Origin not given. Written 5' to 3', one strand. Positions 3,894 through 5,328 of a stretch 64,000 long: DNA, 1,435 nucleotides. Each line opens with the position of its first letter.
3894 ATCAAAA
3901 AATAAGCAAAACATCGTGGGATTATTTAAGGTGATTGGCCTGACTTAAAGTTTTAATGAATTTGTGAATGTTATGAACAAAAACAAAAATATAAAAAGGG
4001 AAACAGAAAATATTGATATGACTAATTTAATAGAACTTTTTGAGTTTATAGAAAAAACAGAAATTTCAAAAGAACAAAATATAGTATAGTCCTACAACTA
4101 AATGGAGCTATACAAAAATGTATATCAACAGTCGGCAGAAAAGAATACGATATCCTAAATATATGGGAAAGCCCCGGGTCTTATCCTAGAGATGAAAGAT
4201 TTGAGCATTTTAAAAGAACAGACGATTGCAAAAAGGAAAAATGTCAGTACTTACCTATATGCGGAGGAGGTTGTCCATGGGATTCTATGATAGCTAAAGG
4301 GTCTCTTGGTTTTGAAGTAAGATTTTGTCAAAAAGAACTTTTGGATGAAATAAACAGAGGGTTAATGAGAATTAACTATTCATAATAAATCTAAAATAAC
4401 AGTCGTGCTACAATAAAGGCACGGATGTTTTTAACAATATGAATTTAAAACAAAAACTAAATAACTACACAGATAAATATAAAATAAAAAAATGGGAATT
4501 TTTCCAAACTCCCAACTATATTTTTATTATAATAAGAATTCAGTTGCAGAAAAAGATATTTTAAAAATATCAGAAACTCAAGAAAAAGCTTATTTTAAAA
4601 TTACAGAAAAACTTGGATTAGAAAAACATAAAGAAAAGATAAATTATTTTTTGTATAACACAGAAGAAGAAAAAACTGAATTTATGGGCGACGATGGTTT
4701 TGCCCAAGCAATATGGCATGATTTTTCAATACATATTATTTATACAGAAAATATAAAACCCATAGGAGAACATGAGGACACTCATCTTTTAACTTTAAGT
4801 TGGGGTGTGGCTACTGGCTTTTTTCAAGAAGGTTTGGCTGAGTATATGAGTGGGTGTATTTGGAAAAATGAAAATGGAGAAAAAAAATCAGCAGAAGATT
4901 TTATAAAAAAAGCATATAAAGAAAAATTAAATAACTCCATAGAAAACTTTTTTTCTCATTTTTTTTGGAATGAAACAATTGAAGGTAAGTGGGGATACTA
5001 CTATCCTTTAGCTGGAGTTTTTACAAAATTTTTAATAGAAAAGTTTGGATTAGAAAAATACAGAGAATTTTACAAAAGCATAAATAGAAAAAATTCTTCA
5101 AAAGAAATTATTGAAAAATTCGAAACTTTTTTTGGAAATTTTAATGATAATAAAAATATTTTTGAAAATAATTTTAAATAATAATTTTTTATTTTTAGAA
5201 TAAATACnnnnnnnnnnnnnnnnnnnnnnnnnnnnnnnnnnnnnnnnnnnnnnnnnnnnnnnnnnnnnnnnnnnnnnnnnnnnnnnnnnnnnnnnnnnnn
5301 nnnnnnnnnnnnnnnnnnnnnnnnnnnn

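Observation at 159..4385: Decaying tailoring-enzyme locus: PhyH-like oxygenase, PLP decarboxylase cut by one in-frame TAA, and an orphan SPASM C-terminus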

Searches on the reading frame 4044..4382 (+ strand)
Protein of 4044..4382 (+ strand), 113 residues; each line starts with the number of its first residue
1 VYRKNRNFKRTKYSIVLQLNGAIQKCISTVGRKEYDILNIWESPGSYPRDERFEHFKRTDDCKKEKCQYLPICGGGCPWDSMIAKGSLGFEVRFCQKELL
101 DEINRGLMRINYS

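Call 8: search_protein_families(library=pfam, proteins=[window:4044-4382:+], max_evalue=1)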
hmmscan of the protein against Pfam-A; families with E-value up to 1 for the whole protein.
window:4044-4382:+ (113 aa): 0 families

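Call 11: search_protein_families(library=ncbifam, proteins=[window:4044-4382:+], max_evalue=1)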
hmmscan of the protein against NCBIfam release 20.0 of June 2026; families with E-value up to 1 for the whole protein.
window:4044-4382:+ (113 aa): 23 families
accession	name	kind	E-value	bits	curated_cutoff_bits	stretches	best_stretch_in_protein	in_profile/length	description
TIGR04085.1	rSAM_more_4Fe4S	domain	8.3e-12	45.4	27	1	14-89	6-86/93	SPASM domain-containing protein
TIGR04280.1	geopep_mat_rSAM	hypoth_equivalog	8.7e-09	34.8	400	1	14-103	332-416/428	geopeptide radical SAM maturase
TIGR04064.1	rSAM_nif11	equivalog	4.2e-06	25.7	518.7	1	16-88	342-411/459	nif11-like peptide radical SAM maturase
NF052473.1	rSAM_FlmE_OhkG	exception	5e-06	25.5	500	1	12-75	362-425/481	FlmE/OhkG family radical SAM/SPASM peptide maturase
TIGR04083.1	rSAM_pep_methan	hypoth_equivalog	2.1e-05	23.6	300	1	19-87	247-320/376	TIGR04083 family peptide-modifying radical SAM enzyme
NF038107.1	rSAM_NF038107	equivalog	4e-05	22.6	600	1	18-78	338-401/444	Cys-every-fifth radical SAM/SPASM peptide maturase CefB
TIGR04136.1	rSAM_FibroRumin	equivalog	0.00012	21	400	1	14-86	352-427/458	FibroRumin system radical SAM peptide maturase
TIGR04463.1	rSAM_vs_C_rich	equivalog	0.0002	20.3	525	1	15-85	330-402/438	TIGR04463 family radical SAM/SPASM RiPP maturase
TIGR03942.1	sulfatase_rSAM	equivalog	0.00027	20.1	349.45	1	12-95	255-343/363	anaerobic sulfatase maturase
NF041300.1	rSAM_mat_DarW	exception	0.0011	17.9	650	1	47-107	338-398/415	radical SAM/SPASM peptide maturase DarW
NF047865.1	rSAM_PapB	equivalog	0.0016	17.7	340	1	16-87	255-326/330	PapB family radical SAM/SPASM ranthipeptide maturase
TIGR04334.1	rSAM_Clo7bot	equivalog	0.0016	17.1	600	1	15-83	338-411/440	radical SAM/SPASM domain Clo7bot peptide maturase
TIGR04080.1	rSAM_pep_cyc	equivalog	0.0019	17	500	1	10-79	352-422/440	KxxxW cyclic peptide radical SAM maturase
NF038005.1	rSAM_mat_DarE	equivalog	0.0028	16.5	650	1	58-95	381-419/432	darobactin maturation radical SAM/SPASM protein DarE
TIGR03974.1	rSAM_six_Cys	equivalog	0.0034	16.3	425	1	17-88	356-427/451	thioether cross-link-forming SCIFF peptide maturase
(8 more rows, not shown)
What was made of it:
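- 4044..4385 (+): SPASM-domain remnant. The frame is open from 4044 and homology runs 4077-4382, the last ~102 codons of a ~430-aa radical SAM/SPASM peptide maturase. It keeps 6 of the 7 SPASM cysteines and has no usable start codon. TIGR04085 scores 45.4 bits against a cutoff of 27 (call 11).
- Checked: The fragment ending at 4385 is a SPASM domain (TIGR04085, 45.4 bits against a cutoff of 27, call 11).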

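Call 22: find_homologous_proteins(query=window:4044-4382:+, max_evalue=0.001)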
Query window:4044-4382:+ (113 aa): 2 proteins with E <= 0.001 among 2 candidates.
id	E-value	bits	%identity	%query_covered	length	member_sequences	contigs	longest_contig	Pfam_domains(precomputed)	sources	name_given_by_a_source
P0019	1.2e-39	153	66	90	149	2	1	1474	-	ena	-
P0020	2.7e-34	135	57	89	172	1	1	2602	-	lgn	-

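Call 24: find_encoding_contigs(protein=P0019, flank=10000)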
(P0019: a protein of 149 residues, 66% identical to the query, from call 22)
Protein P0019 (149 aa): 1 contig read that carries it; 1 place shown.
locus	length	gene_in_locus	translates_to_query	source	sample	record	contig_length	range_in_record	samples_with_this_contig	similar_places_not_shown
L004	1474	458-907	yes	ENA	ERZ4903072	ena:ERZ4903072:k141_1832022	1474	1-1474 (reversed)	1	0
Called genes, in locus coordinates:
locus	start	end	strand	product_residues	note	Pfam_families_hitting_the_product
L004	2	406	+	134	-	?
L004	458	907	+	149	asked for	-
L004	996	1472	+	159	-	?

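Call 25: find_encoding_contigs(protein=P0020, flank=10000)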
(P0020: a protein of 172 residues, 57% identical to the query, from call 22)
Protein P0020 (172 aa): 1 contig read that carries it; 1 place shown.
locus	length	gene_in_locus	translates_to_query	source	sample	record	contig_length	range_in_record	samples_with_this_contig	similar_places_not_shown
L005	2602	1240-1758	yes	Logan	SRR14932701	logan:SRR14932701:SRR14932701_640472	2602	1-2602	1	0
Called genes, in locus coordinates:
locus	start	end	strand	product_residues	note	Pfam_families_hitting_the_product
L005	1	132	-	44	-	?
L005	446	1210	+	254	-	PF04055:Radical_SAM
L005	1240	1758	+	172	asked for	-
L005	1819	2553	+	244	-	-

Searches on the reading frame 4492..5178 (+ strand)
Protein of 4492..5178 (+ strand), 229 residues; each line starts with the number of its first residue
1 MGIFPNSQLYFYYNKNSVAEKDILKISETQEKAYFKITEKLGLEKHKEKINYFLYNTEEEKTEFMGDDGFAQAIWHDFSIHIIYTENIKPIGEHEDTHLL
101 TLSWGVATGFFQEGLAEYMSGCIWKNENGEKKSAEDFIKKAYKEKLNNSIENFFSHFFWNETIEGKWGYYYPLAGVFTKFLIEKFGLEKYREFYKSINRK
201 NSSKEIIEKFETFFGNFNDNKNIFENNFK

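Call 8: search_protein_families(library=pfam, proteins=[window:4492-5178:+], max_evalue=1)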
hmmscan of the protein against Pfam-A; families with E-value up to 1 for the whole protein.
window:4492-5178:+ (229 aa): 0 families

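Call 11: search_protein_families(library=ncbifam, proteins=[window:4492-5178:+], max_evalue=1)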
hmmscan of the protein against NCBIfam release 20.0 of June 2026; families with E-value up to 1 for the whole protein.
window:4492-5178:+ (229 aa): 1 family
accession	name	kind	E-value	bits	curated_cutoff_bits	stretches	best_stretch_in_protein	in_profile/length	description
NF033702.0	blaOXA-12_like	exception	0.15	11.3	595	1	36-92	108-163/264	OXA-12 family class D beta-lactamase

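Call 30: find_related_loci(query=A1, collection=genome_contigs, flank=8000)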
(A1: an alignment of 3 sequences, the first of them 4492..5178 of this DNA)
Query A1 (229 aa) in genome_contigs; peptide patterns used: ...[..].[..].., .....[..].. (x = any residue, [..] = any of these).
110 stretches matched a pattern; 3 encode a relative of the query (tblastn E <= 1e-3); 3 distinct loci.
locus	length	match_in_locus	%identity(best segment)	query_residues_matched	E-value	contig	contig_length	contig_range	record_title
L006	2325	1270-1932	58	3-229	4e-85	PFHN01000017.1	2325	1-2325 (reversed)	MAG: Candidatus Moranbacteria bacterium CG_4_8_14_3_um_filter_41_13 CG_4_8_14_3_um_filter_scaffold_27310_c, whole genome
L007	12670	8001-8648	56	3-221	9e-79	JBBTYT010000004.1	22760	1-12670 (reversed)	MAG: Patescibacteria group bacterium isolate H32-bin053_1 H32_bin053_1_000000000004, whole genome shotgun sequence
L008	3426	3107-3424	64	3-108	3e-42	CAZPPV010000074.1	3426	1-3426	MAG TPA_asm: uncultured Candidatus Saccharibacteria bacterium isolate SRP128015_co4_2 genome assembly, contig: NODE_7508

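Call 38: search_protein_families(library=ncbifam, proteins=[L007:6554-7840:+, L008:1528-2949:+, L007:7938-8675:+], max_evalue=0.01)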
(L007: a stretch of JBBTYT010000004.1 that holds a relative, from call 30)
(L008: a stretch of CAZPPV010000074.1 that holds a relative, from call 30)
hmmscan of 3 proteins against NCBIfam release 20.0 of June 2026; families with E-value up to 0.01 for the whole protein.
L007:6554-7840:+ (429 aa): 57 families (the best 25 are shown)
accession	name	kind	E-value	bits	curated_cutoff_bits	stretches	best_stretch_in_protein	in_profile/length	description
NF038107.1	rSAM_NF038107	equivalog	4.3e-52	177.4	600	1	4-397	2-401/444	Cys-every-fifth radical SAM/SPASM peptide maturase CefB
TIGR04463.1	rSAM_vs_C_rich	equivalog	1.4e-49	169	525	1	8-403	1-401/438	TIGR04463 family radical SAM/SPASM RiPP maturase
TIGR04280.1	geopep_mat_rSAM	hypoth_equivalog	1e-43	149.9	400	1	19-422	20-416/428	geopeptide radical SAM maturase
NF052473.1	rSAM_FlmE_OhkG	exception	5.6e-40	137.4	500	2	6-297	4-306/481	FlmE/OhkG family radical SAM/SPASM peptide maturase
TIGR04334.1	rSAM_Clo7bot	equivalog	9.6e-33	113.5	600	1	65-402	66-411/440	radical SAM/SPASM domain Clo7bot peptide maturase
NF047865.1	rSAM_PapB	equivalog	1.2e-27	97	340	1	94-405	7-325/330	PapB family radical SAM/SPASM ranthipeptide maturase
NF041298.1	rSAM_mat_DynA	equivalog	1.1e-24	87.1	450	2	96-272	7-179/356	dynobactin maturation radical SAM/SPASM protein DynA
TIGR03974.1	rSAM_six_Cys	equivalog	1.6e-23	83.3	425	1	67-405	76-425/451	thioether cross-link-forming SCIFF peptide maturase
TIGR04068.1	rSAM_ocin_clost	equivalog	6.1e-23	81.4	500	1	80-295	76-290/462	Cys-rich peptide radical SAM maturase CcpM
TIGR04064.1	rSAM_nif11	equivalog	1.6e-20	73.2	518.7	1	84-237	72-224/459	nif11-like peptide radical SAM maturase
NF040492.1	not_ScfB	exception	1.9e-20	73.2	855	1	98-397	103-416/450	ScfB-related radical SAM/SPASM orphan maturase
TIGR03942.1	sulfatase_rSAM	equivalog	2.2e-20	73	349.45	2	98-236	9-147/363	anaerobic sulfatase maturase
TIGR03906.1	quino_hemo_SAM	equivalog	8.4e-20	70.8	453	1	97-408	101-426/467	quinohemoprotein amine dehydrogenase maturation protein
TIGR04083.1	rSAM_pep_methan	hypoth_equivalog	6.6e-18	64.7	300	2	94-226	4-129/376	TIGR04083 family peptide-modifying radical SAM enzyme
NF041707.1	rSAM_YhhB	equivalog_domain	1.7e-17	63.4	445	1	100-239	12-154/369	cyclophane-forming radical SAM/SPASM peptide maturase YhhB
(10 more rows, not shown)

L008:1528-2949:+ (474 aa): 62 families (the best 25 are shown)
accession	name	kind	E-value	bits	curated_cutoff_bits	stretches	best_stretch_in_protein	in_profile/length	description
NF038107.1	rSAM_NF038107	equivalog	4.1e-50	170.8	600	1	47-439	3-401/444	Cys-every-fifth radical SAM/SPASM peptide maturase CefB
TIGR04463.1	rSAM_vs_C_rich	equivalog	8.7e-48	163.1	525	1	50-446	1-402/438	TIGR04463 family radical SAM/SPASM RiPP maturase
TIGR04280.1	geopep_mat_rSAM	hypoth_equivalog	1e-45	156.5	400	1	59-464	18-416/428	geopeptide radical SAM maturase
NF052473.1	rSAM_FlmE_OhkG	exception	8.9e-41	140.1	500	2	49-341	5-308/481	FlmE/OhkG family radical SAM/SPASM peptide maturase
TIGR04334.1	rSAM_Clo7bot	equivalog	6e-36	124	600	1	128-445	86-412/440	radical SAM/SPASM domain Clo7bot peptide maturase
NF047865.1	rSAM_PapB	equivalog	2e-28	99.6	340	1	137-316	8-182/330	PapB family radical SAM/SPASM ranthipeptide maturase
TIGR04064.1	rSAM_nif11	equivalog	8.1e-27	94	518.7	2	128-282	74-227/459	nif11-like peptide radical SAM maturase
TIGR04068.1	rSAM_ocin_clost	equivalog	5.5e-24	84.9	500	1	66-331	17-284/462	Cys-rich peptide radical SAM maturase CcpM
NF041298.1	rSAM_mat_DynA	equivalog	1.6e-23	83.3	450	1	138-312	7-177/356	dynobactin maturation radical SAM/SPASM protein DynA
TIGR03974.1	rSAM_six_Cys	equivalog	5.9e-23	81.4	425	1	118-315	85-279/451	thioether cross-link-forming SCIFF peptide maturase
TIGR03906.1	quino_hemo_SAM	equivalog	1.3e-21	76.8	453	1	139-300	101-262/467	quinohemoprotein amine dehydrogenase maturation protein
TIGR04136.1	rSAM_FibroRumin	equivalog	2.2e-21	76.2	400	1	69-448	23-428/458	FibroRumin system radical SAM peptide maturase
TIGR03942.1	sulfatase_rSAM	equivalog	8.8e-21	74.4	349.45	1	140-284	9-152/363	anaerobic sulfatase maturase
NF040492.1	not_ScfB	exception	1.4e-20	73.7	855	1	141-313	104-276/450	ScfB-related radical SAM/SPASM orphan maturase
NF041707.1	rSAM_YhhB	equivalog_domain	1.8e-20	73.2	445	1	142-290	12-163/369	cyclophane-forming radical SAM/SPASM peptide maturase YhhB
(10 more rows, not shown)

L007:7938-8675:+ (246 aa): 0 families
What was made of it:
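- On CefB / TIGR04463 / geopeptide RiPP maturase equivalogs (asked of the intact relatives): L007 scores 177, 169 and 150 bits against cutoffs of 600, 525 and 400 (call 38).
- Closest known: Radical SAM/SPASM RiPP maturases: CefB. Same: The intact relatives in L007 and L008 align end to end with these models (177, 169 and 150 bits, call 38).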

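Call 39: search_protein_families(library=pfam, proteins=[L007:6554-7840:+, L008:1528-2949:+, L007:7938-8675:+], max_evalue=0.1)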
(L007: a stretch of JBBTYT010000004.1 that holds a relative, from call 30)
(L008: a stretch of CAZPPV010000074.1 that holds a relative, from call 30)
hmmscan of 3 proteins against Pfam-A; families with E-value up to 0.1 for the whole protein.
L007:6554-7840:+ (429 aa): 2 families
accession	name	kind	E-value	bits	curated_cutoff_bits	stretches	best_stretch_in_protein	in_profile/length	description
PF04055.27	Radical_SAM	-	1.1e-10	42.3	29.5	1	96-266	3-165/166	Radical SAM superfamily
PF13353.11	Fer4_12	-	0.00099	19.9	22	1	99-161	14-73/137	4Fe-4S single cluster domain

L008:1528-2949:+ (474 aa): 2 families
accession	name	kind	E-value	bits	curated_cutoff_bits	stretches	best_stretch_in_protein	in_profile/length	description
PF04055.27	Radical_SAM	-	1.9e-12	48.1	29.5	1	138-308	3-165/166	Radical SAM superfamily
PF13353.11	Fer4_12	-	0.0028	18.4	22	1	141-207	14-77/137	4Fe-4S single cluster domain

L007:7938-8675:+ (246 aa): 0 families
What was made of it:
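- Closest known: Radical SAM/SPASM RiPP maturases: CefB. Different: The putative precursor ending …F(A/S)K…KDSCCG(S/R)R and the HExxH partner match nothing in the four libraries searched (Pfam, NCBIfam; calls 8, 11, 38, 39).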

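Call 74: search_solved_structures(query=A8, max_evalue=10, show_alignments=2)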
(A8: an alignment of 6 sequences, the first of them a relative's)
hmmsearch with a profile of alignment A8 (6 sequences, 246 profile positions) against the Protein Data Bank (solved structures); distinct sequences matched with E-value up to 10: 6.
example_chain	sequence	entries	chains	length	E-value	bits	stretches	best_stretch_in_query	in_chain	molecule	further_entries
1cjw_A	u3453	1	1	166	0.052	16.4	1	112-157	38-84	PROTEIN (SEROTONIN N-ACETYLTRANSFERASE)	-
1b6b_A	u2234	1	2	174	0.057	16.2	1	112-157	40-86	PROTEIN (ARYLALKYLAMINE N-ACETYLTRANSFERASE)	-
1ib1_E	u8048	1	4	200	0.076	15.8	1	113-157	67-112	SEROTONIN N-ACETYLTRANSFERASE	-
1l0c_A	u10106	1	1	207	0.081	15.8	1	113-157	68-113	Serotonin N-acetyltransferase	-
1kuv_A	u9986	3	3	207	0.081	15.8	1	113-157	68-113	Serotonin N-acetyltransferase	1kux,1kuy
6mf9_A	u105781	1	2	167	0.45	13.3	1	167-209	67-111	ZnKn (C2HC)+Athook+bromo domain protein, Taf250, transcription initiation factor IID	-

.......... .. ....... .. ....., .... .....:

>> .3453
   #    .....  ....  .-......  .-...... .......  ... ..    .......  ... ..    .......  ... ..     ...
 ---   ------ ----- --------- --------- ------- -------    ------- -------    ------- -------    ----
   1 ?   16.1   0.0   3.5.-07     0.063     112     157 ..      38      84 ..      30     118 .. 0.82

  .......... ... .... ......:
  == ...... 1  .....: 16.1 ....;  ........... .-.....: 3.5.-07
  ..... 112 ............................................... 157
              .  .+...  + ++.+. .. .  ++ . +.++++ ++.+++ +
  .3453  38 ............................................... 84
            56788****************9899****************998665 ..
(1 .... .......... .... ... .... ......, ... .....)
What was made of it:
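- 4439..5181 (+): HExxH-motif protein gene, partner of the maturase in relatives, with a 1-nt frameshift at the T5 run 4521-4525. Codons 1-~29 are in frame 2 and the rest is in frame 1. An internal ATG at 4492 gives the annotated 229-aa ORF. No Pfam, NCBIfam or PDB match (calls 8, 11, 74).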

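Call 81: predict_structure(protein=window:4492-5178:+)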
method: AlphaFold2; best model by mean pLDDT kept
length: 229 residues; sequences in the alignment: 1
mean_pLDDT: 49.3   pTM: 0.45
mean pLDDT of the five models: 49.3, 46.2, 45.1, 45.0, 44.5
residues with pLDDT >= 90: 0; 70-90: 60; 50-70: 35; < 50: 134
segments of 3 or more residues with pLDDT < 50: 1-125, 161-168
pLDDT, mean of each block of 10 residues (from residue 1): 25 28 35 43 40 32 27 27 30 30 31 41 49 65 69 68 47 68 79 78 77 81 66
secondary structure, 60 per line:
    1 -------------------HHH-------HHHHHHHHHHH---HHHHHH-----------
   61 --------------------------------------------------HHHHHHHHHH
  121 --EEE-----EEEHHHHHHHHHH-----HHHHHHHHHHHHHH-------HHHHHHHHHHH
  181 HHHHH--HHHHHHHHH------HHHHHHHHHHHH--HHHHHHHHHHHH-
elements in order: H30-40 H44-49 H111-120 E123-125 E131-133 H134-143 H149-162 H170-185 H188-196 H203-214 H217-228
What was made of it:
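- Tried and rejected: The single-sequence AlphaFold model was too poor to use, with mean pLDDT 49 (call 81), so no fold search was run.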
